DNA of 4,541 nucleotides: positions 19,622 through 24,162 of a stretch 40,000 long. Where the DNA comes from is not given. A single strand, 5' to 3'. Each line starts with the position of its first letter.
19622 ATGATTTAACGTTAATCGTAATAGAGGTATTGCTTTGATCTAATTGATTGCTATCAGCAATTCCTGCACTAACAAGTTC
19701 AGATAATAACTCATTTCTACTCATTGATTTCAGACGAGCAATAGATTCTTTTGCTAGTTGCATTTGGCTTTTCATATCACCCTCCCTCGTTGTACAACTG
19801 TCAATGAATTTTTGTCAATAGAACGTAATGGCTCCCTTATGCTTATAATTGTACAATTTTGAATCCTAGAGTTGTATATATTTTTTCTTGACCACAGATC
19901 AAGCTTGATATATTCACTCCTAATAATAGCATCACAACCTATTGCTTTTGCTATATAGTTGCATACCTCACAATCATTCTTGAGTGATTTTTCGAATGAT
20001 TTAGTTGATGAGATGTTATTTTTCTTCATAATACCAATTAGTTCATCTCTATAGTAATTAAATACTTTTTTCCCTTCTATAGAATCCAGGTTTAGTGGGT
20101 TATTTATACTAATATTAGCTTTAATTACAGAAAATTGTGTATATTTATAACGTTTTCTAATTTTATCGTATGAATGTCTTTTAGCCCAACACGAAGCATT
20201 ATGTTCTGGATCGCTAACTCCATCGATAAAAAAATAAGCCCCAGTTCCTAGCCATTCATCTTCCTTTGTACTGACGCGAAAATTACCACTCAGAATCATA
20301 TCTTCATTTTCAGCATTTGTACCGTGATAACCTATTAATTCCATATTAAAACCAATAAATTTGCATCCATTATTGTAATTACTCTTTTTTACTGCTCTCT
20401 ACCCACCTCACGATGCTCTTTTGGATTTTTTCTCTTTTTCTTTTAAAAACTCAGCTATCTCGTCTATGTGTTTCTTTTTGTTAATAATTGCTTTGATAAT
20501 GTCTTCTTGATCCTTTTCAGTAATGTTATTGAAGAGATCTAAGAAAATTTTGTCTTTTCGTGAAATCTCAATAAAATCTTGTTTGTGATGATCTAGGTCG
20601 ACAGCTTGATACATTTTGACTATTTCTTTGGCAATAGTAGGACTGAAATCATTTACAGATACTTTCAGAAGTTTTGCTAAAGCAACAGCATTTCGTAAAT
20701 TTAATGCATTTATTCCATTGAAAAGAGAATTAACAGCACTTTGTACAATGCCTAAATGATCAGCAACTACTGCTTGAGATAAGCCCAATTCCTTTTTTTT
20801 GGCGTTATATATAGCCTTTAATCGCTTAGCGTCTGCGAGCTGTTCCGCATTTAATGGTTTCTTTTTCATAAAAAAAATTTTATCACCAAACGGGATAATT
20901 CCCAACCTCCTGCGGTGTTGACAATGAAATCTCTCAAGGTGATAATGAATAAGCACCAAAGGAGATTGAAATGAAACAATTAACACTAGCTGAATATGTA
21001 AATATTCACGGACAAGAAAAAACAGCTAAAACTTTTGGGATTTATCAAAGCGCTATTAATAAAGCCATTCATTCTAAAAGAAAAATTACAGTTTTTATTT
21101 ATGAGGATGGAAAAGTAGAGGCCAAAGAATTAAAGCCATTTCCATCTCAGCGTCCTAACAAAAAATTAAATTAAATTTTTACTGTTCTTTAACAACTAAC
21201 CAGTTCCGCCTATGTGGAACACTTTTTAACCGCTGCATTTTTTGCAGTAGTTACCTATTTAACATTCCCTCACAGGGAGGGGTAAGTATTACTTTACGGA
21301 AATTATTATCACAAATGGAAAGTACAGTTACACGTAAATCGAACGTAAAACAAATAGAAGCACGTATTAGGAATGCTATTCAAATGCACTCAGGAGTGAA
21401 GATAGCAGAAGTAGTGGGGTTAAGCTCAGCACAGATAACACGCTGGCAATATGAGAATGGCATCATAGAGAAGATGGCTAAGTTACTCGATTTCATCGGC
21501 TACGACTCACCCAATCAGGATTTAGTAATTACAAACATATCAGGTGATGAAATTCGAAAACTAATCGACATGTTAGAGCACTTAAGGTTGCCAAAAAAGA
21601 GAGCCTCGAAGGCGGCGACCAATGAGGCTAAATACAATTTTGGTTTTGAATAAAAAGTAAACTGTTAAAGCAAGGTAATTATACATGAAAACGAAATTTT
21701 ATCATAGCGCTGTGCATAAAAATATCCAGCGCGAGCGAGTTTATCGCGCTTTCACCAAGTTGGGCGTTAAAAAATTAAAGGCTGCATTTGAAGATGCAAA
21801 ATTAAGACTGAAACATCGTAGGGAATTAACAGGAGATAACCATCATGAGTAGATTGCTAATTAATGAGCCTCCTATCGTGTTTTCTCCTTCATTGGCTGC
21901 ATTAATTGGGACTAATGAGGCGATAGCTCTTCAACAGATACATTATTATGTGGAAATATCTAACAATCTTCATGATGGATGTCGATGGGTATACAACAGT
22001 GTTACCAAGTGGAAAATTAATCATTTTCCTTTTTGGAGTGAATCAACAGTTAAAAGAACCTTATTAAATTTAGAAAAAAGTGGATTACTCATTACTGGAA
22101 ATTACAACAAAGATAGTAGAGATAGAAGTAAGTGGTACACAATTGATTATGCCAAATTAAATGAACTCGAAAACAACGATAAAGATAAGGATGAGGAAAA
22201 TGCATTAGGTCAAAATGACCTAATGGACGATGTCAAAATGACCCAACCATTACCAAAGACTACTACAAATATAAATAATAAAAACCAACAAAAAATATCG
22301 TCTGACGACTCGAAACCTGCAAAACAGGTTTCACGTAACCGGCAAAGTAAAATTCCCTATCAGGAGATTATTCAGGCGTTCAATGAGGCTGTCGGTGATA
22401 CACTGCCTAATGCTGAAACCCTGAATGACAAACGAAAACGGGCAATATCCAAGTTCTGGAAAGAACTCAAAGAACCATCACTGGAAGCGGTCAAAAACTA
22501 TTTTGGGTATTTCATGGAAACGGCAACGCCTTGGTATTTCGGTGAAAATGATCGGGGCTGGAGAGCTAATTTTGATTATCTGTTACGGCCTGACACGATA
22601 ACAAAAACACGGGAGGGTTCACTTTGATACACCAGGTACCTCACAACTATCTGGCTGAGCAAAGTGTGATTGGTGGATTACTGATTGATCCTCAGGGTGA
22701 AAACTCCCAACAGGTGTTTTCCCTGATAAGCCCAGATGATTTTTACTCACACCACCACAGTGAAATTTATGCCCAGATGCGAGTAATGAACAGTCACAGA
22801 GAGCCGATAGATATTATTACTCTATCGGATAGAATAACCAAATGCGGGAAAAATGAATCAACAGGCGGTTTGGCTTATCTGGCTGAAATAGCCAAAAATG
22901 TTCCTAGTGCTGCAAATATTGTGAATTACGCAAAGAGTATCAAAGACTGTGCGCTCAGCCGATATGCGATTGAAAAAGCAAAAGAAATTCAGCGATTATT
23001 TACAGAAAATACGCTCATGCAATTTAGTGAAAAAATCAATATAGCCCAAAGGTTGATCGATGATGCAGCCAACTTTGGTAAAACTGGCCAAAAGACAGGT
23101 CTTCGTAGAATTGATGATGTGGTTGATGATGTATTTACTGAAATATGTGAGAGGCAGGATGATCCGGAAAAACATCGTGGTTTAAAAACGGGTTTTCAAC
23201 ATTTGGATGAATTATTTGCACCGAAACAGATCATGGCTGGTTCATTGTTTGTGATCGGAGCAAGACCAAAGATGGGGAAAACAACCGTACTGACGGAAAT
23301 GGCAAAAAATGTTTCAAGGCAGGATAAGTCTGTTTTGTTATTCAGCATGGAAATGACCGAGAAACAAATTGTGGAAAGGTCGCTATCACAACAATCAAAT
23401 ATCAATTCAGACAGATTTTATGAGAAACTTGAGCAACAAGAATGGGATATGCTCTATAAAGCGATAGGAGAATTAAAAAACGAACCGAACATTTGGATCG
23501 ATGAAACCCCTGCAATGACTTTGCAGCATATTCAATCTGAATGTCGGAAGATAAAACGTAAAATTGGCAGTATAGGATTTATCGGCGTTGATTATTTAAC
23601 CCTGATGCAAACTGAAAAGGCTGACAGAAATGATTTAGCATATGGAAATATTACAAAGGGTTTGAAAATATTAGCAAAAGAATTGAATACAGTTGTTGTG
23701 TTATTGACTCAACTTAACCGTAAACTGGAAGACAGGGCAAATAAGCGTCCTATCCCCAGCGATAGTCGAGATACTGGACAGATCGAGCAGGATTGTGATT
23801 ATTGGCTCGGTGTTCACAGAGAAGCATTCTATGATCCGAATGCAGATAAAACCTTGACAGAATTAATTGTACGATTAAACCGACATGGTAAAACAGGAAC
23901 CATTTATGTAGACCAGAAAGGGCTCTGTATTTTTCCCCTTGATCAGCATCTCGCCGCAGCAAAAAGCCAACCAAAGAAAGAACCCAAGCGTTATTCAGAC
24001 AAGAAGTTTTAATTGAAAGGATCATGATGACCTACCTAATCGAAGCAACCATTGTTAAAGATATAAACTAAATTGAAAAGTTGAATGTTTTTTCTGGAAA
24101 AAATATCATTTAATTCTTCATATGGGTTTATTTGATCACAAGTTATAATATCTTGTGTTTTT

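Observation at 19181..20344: Toxin / small protein / SecB-like chaperone cassette with an ART-like toxin, in the rexAB slot next to cI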

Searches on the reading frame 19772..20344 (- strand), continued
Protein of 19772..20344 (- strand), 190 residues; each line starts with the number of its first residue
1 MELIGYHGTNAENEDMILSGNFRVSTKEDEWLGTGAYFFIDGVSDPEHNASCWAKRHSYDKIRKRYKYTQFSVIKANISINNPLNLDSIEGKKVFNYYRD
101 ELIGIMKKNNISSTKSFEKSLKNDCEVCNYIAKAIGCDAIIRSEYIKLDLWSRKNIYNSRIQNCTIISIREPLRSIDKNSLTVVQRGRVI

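Call 54: search_protein_families(library=padloc, proteins=[L001:1536-1742:+, L002:6570-6776:+, L003:6558-6794:+, L004:6558-6791:+, L005:6215-6532:+, L001:967-1539:+, L003:6001-6561:+, L004:6001-6561:+, L005:5629-6225:+], max_evalue=1)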
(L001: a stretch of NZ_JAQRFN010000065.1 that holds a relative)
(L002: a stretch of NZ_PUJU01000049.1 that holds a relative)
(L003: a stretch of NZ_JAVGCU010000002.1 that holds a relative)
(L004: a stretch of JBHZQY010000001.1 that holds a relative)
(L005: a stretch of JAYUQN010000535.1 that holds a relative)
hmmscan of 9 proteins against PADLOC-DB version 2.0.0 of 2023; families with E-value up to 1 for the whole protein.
L001:1536-1742:+ (68 aa): 0 families

L002:6570-6776:+ (68 aa): 0 families

L003:6558-6794:+ (78 aa): 0 families

L004:6558-6791:+ (77 aa): 0 families

L005:6215-6532:+ (105 aa): 1 family
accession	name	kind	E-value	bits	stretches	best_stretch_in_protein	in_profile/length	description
PDLC00717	Effector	-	0.033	11.4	1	3-70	231-297/306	4TM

L001:967-1539:+ (190 aa): 0 families

L003:6001-6561:+ (186 aa): 1 family
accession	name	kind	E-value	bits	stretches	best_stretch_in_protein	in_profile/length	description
PDLC04437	PDC-M13A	-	0.018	13.3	1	35-91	15-68/117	-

L004:6001-6561:+ (186 aa): 1 family
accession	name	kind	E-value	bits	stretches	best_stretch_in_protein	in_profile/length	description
PDLC04068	PD-T4-9_A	-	0.0054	14.9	1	10-82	12-71/187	-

L005:5629-6225:+ (198 aa): 3 families
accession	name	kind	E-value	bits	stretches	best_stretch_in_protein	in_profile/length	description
PDLC04069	PD-T4-9_A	-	0.0033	15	1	1-45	1-47/191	-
PDLC04437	PDC-M13A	-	0.032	12.5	1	41-98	13-67/117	-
PDLC01745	Cas1e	-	0.042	10.9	1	141-191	27-78/288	-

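Call 57: search_dna_similar(query=window:19772-20344:-, collection=phages, mode=protein, max_rows=25, max_evalue=0.001)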
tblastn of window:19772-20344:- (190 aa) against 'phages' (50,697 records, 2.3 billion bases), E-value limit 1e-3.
No match.

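Call 72: search_protein_families(library=phrogs, proteins=[L002:4897-5367:+, L002:5482-5892:+], max_evalue=0.001)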
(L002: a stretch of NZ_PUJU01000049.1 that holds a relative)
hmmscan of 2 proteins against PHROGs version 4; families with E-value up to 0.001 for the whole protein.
L002:4897-5367:+ (156 aa): 8 families
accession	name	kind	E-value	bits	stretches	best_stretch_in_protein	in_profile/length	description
phrog_5736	-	transcription regulation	1e-10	42.8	1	16-155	6-132/133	transcriptional regulator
phrog_4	-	transcription regulation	1.6e-10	41.5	1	8-85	132-200/400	transcriptional repressor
phrog_8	-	transcription regulation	2.9e-09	37.8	1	19-123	160-248/346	transcriptional regulator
phrog_3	-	transcription regulation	4.7e-08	34.2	1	16-110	91-180/430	transcriptional repressor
phrog_1124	-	transcription regulation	2.5e-05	24.9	1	26-120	17-109/177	transcriptional regulator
phrog_2967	-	transcription regulation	9.3e-05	23.1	1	27-76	20-69/225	transcriptional regulator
phrog_2439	-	transcription regulation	0.00018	21.5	1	28-73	18-63/367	transcriptional regulator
phrog_1373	-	transcription regulation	0.00045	21.2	0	23-72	69-118/166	transcriptional regulator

L002:5482-5892:+ (136 aa): 18 families
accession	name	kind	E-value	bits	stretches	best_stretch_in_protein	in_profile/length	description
phrog_5736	-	transcription regulation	2e-20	74.3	1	4-135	4-132/133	transcriptional regulator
phrog_8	-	transcription regulation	4.9e-19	70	1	1-104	71-160/346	transcriptional regulator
phrog_4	-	transcription regulation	6.7e-17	62.5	1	5-99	135-205/400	transcriptional repressor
phrog_3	-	transcription regulation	8.7e-16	59.7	1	1-122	83-213/430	transcriptional repressor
phrog_2967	-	transcription regulation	1.8e-12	48.3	1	3-129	7-122/225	transcriptional regulator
phrog_2439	-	transcription regulation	1.4e-08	35.1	1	7-128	8-109/367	transcriptional regulator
phrog_2328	-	transcription regulation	4.3e-08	34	1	5-77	14-87/128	transcriptional repressor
phrog_1373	-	transcription regulation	5.8e-08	33.9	1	7-73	64-128/166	transcriptional regulator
phrog_5823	-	transcription regulation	1.2e-07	32.2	1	3-77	3-77/404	transcriptional regulator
phrog_3037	-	transcription regulation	3.2e-07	31.3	1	3-116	14-126/189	transcriptional repressor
phrog_7241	-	transcription regulation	8.7e-06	26.8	1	11-67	66-121/122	transcriptional regulator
phrog_638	-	transcription regulation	1.8e-05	25.6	1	20-74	18-71/145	transcriptional regulator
phrog_2339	-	DNA, RNA and nucleotide metabolism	1.9e-05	25.6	1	5-62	24-81/98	HTH DNA binding protein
phrog_4836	-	transcription regulation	0.00021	21.9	1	5-89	74-155/194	CII-like regulator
phrog_4441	-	DNA, RNA and nucleotide metabolism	0.00034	21.9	1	13-89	11-87/98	HTH DNA binding protein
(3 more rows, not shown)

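Call 74: find_related_loci(query=A1, collection=viral_contigs, flank=5000)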
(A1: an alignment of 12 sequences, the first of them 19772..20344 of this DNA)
Query A1 (190 aa) in viral_contigs; peptide patterns used: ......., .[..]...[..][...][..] (x = any residue, [..] = any of these).
116 stretches matched a pattern; 14 encode a relative of the query (tblastn E <= 1e-3); 14 distinct loci.
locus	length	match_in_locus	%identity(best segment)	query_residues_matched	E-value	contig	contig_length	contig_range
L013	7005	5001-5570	79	1-190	2e-104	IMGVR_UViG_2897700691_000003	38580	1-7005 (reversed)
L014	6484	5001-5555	52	1-188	2e-62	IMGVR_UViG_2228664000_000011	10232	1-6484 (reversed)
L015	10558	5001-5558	51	1-189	7e-60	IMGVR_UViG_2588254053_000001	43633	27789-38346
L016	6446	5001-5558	51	1-189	7e-60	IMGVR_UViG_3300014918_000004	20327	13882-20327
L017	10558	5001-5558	51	1-189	2e-59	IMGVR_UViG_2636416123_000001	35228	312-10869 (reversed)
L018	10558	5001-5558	52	1-189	3e-56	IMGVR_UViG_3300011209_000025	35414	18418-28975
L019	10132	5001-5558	52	1-189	3e-56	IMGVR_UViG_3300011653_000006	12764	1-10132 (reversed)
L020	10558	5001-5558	52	1-189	3e-56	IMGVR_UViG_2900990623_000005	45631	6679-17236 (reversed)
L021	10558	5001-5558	52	1-189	3e-56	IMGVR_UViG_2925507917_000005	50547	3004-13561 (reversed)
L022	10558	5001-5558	48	1-189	1e-53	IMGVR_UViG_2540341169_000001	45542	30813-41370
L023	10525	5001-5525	44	1-187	1e-49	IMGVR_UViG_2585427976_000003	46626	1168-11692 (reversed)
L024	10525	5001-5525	44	1-187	1e-49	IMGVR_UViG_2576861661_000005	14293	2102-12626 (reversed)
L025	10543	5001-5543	35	4-189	2e-29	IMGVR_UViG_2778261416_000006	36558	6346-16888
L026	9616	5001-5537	34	4-186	3e-29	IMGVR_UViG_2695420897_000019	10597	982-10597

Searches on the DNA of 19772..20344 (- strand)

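Call 56: search_dna_similar(query=L003:6001-7180:+, collection=ecoli_genomes, mode=distant, max_rows=10)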
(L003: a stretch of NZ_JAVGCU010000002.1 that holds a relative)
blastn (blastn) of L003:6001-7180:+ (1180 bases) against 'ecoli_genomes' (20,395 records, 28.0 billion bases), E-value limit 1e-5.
No match.

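Call 77: search_dna_similar(query=L025:4980-6299:+, collection=ecoli_genomes, mode=near, max_rows=8)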
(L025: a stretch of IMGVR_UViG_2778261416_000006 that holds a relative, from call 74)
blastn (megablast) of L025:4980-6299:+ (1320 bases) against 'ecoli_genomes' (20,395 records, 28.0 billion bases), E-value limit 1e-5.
Records with a match: 2; places in all: 2; records where one place covers at least 80% of the query: 2.
Genomes with a match: 2 of 5426; with a place that covers at least 80% of the query: 2. Places per genome that has any: lowest 1, median 1, highest 1. On chromosomes: 2 places; on plasmids: 0.
Best place of each record, by identity: >=99% 2.
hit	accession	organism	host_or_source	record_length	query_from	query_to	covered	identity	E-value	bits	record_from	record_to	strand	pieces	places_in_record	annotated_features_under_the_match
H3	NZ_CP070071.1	Escherichia coli strain FDAARGOS_1287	Homo sapiens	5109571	1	1320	100%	100.0%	0e+0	2438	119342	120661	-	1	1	hypothetical protein (x2) | protein-export chaperone SecB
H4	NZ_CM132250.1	Escherichia coli strain 23AR1101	Homo sapiens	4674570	1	1320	100%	100.0%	0e+0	2438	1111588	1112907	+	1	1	hypothetical protein (x2) | protein-export chaperone SecB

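Call 80: get_annotated_region(hit=H3, flank=5000)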
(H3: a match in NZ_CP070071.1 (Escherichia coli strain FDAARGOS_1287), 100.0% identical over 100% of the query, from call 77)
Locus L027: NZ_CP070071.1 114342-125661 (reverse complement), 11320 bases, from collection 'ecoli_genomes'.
description: Escherichia coli strain FDAARGOS_1287 chromosome, complete genome
organism: Escherichia coli strain FDAARGOS_1287 (NCBI taxid 562)
replicon: chromosome; assembly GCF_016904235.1
host: Homo sapiens; source: missing; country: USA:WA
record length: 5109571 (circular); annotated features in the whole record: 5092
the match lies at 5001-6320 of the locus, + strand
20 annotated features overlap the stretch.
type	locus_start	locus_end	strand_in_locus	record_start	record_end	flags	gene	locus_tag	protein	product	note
CDS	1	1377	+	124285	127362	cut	-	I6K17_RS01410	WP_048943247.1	phage tail tape measure protein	-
CDS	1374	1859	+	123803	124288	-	-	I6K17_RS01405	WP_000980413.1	phage tail protein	-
CDS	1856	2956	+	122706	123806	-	-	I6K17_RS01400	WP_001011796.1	phage late control D family protein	-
CDS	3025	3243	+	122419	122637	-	-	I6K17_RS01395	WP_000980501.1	ogr/Delta-like zinc finger family protein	-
CDS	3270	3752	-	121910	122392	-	-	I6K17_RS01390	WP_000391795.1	hypothetical protein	-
CDS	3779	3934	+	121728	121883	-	-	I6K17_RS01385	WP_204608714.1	hypothetical protein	-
CDS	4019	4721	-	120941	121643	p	-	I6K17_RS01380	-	IS5 family transposase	frameshifted; internal stop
CDS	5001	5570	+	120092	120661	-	-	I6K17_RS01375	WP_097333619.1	hypothetical protein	-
CDS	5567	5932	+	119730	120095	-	-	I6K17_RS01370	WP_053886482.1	hypothetical protein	-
CDS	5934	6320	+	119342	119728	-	-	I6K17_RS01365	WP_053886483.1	protein-export chaperone SecB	-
CDS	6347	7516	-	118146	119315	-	-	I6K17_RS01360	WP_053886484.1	site-specific integrase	-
CDS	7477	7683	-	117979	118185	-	-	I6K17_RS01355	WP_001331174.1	hypothetical protein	-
CDS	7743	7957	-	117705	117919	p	-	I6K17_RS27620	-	hypothetical protein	frameshifted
CDS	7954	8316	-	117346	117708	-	-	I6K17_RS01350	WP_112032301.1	hypothetical protein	-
CDS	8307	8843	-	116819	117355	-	yfdR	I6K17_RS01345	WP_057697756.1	5'-deoxynucleotidase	-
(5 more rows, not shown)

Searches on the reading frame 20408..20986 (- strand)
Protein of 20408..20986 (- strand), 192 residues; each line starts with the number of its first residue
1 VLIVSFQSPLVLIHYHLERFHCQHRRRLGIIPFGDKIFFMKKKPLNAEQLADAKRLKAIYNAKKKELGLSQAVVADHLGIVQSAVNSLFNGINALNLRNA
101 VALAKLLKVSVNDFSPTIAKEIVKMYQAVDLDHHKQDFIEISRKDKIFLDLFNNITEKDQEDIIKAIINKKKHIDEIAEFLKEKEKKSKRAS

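Call 3: search_protein_families(library=pfam, proteins=[window:20408-20986:-], max_evalue=1)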
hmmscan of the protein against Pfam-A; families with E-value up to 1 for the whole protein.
window:20408-20986:- (192 aa): 3 families
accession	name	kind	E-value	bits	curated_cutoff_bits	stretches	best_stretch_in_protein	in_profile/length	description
PF01381.28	HTH_3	-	5.2e-10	39.6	23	1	64-113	5-54/55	Helix-turn-helix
PF13560.12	HTH_31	-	0.0013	19.4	27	1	65-111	11-58/64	Helix-turn-helix domain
PF13384.12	HTH_23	-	0.005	17.1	24.6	1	53-86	5-35/50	Homeodomain-like domain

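Call 4: search_protein_families(library=phrogs, proteins=[window:20408-20986:-], max_evalue=0.1)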
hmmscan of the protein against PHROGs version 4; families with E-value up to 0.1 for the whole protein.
window:20408-20986:- (192 aa): 16 families
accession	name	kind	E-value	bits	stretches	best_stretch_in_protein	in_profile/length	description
phrog_4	-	transcription regulation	6.5e-13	49.4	1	43-141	132-214/400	transcriptional repressor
phrog_8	-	transcription regulation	4.4e-11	43.8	1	48-187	122-274/346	transcriptional regulator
phrog_1373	-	transcription regulation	1.5e-05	26.1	1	55-112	63-120/166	transcriptional regulator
phrog_7241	-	transcription regulation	6.3e-05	24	1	60-113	66-119/122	transcriptional regulator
phrog_2339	-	DNA, RNA and nucleotide metabolism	8.2e-05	23.6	1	42-93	12-63/98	HTH DNA binding protein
phrog_5736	-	transcription regulation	0.00023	22.3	1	141-186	84-129/133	transcriptional regulator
phrog_2967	-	transcription regulation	0.001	19.6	1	64-143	19-78/225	transcriptional regulator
phrog_2439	-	transcription regulation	0.0016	18.4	1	66-115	18-67/367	transcriptional regulator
phrog_4441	-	DNA, RNA and nucleotide metabolism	0.0031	18.8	1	63-114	13-64/98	HTH DNA binding protein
phrog_6831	-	transcription regulation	0.0031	18.5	1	66-108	16-59/68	transcriptional regulator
phrog_2328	-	transcription regulation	0.009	16.8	1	65-114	25-74/128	transcriptional repressor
phrog_4583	-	transcription regulation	0.025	15.6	1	61-117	16-72/81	transcriptional repressor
phrog_638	-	transcription regulation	0.027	15.3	1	62-111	11-60/145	transcriptional regulator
phrog_1381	-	moron, auxiliary metabolic gene and host takeover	0.03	14.6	1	63-112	21-70/264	plasmid antitoxin with HTH domain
phrog_23693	-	unknown function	0.08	13.8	0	136-163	17-44/59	-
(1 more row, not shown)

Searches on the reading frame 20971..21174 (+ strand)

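Call 3: search_protein_families(library=pfam, proteins=[window:20971-21174:+], max_evalue=1)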
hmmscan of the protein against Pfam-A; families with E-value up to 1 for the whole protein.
window:20971-21174:+ (67 aa): 3 families
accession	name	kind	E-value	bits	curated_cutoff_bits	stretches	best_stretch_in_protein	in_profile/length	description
PF09048.16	Cro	-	9.6e-25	86.8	32.7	1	1-59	1-59/59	Cro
PF13509.12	S1_2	-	0.15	12.6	21.8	1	26-48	31-53/61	S1 domain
PF15943.11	YdaS_toxin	-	0.22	11.8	30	1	14-39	10-35/65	Bacterial toxin YdaS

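Call 4: search_protein_families(library=phrogs, proteins=[window:20971-21174:+], max_evalue=0.1)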
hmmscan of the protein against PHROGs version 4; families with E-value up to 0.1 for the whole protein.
window:20971-21174:+ (67 aa): 3 families
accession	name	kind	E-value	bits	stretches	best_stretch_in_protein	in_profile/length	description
phrog_35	-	transcription regulation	8.9e-14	53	1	1-66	73-145/181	transcriptional repressor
phrog_10248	-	unknown function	0.0056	18.5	1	2-60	2-60/103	-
phrog_13326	-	unknown function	0.078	14.1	1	8-36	3-31/151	-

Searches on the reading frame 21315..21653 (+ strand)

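Call 3: search_protein_families(library=pfam, proteins=[window:21315-21653:+], max_evalue=1)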
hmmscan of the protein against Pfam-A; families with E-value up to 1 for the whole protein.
window:21315-21653:+ (112 aa): 2 families
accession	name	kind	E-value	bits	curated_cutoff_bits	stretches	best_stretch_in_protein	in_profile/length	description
PF05269.17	Phage_CII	-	4.6e-06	27.2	21.3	1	1-63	1-60/91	Bacteriophage CII protein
PF23219.2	LAMB1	-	0.1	12.8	26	1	7-94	20-101/155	LAMB1-4 helical domain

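Call 4: search_protein_families(library=phrogs, proteins=[window:21315-21653:+], max_evalue=0.1)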
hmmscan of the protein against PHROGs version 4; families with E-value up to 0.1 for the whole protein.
window:21315-21653:+ (112 aa): 5 families
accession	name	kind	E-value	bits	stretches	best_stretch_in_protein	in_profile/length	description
phrog_191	-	transcription regulation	3e-11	44.5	1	1-78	1-88/106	CII-like transcriptional activator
phrog_725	-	transcription regulation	1.1e-06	29.5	1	3-81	9-79/101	CII-like regulator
phrog_3638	-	transcription regulation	1.3e-06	29.4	1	1-66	1-65/73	CII-like transcriptional activator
phrog_16803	-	unknown function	0.079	14.4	0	10-35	6-29/72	-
phrog_409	-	transcription regulation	0.098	14.2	0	26-58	26-57/127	transcriptional regulator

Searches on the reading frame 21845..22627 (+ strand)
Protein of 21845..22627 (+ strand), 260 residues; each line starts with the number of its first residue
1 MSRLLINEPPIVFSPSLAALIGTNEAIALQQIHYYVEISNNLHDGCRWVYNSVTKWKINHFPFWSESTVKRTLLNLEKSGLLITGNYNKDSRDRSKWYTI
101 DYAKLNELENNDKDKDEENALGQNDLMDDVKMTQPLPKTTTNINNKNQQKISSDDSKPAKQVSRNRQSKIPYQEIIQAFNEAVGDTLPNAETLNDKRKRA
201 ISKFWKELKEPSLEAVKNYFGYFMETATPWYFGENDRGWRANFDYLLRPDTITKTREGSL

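Call 72: search_protein_families(library=phrogs, proteins=[window:21845-22627:+], max_evalue=0.001)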
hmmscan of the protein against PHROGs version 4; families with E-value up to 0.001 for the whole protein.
window:21845-22627:+ (260 aa): 15 families
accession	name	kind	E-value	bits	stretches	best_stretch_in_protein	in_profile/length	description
phrog_345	-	DNA, RNA and nucleotide metabolism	1.9e-42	146.9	1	64-259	79-288/297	replication initiation O-like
phrog_6493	-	DNA, RNA and nucleotide metabolism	1.2e-38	133.9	1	1-164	2-160/261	DnaD-like helicase loader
phrog_428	-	DNA, RNA and nucleotide metabolism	1e-24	88.6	1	5-188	85-250/455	replication initiation protein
phrog_11233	-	DNA, RNA and nucleotide metabolism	2.3e-23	84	1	12-151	5-151/297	replication initiation protein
phrog_9773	-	DNA, RNA and nucleotide metabolism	2.4e-18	67.8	1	10-260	13-287/288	replication initiation O-like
phrog_5810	-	DNA, RNA and nucleotide metabolism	6.1e-17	63.1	1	135-260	130-266/268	replication initiation protein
phrog_1347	-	unknown function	7.3e-15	55.6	1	186-260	345-417/417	-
phrog_19658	-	DNA, RNA and nucleotide metabolism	1.5e-13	51.9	1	60-258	47-247/283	replication initiation protein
phrog_678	-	DNA, RNA and nucleotide metabolism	6.4e-12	46.7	1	20-163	74-202/346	replication initiation O-like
phrog_270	-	DNA, RNA and nucleotide metabolism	2.2e-11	44.7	1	23-222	42-222/383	replication initiation protein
phrog_10469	-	DNA, RNA and nucleotide metabolism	7.6e-11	42.9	1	99-258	117-270/305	DnaD-like helicase loader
phrog_391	-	DNA, RNA and nucleotide metabolism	3.1e-10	41.2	1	39-166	30-153/298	replication initiation O-like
phrog_24933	-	unknown function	7.9e-06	26.7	1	156-258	7-122/127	-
phrog_30562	-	unknown function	0.00036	21.8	1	24-101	21-102/105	-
phrog_1032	-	DNA, RNA and nucleotide metabolism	0.00059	20.9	1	65-229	50-235/281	replication initiation protein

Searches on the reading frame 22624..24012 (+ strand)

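Call 72: search_protein_families(library=phrogs, proteins=[window:22624-24012:+], max_evalue=0.001)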
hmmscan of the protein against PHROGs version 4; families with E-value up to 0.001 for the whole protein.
window:22624-24012:+ (462 aa): 6 families
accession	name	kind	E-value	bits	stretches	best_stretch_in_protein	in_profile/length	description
phrog_19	-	DNA, RNA and nucleotide metabolism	7e-112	376.3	1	4-458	156-599/621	DnaB-like replicative helicase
phrog_11530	-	unknown function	5.2e-63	213.2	1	288-460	4-181/184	-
phrog_243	-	DNA, RNA and nucleotide metabolism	1.3e-33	117.1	1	202-424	31-246/273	DnaB-like replicative helicase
phrog_239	-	DNA, RNA and nucleotide metabolism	7.8e-30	105.5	1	144-436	308-596/801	DNA primase/helicase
phrog_23150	-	unknown function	6.7e-14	53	1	11-226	11-214/217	-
phrog_5482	-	unknown function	4.4e-07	30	1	176-400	20-249/341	-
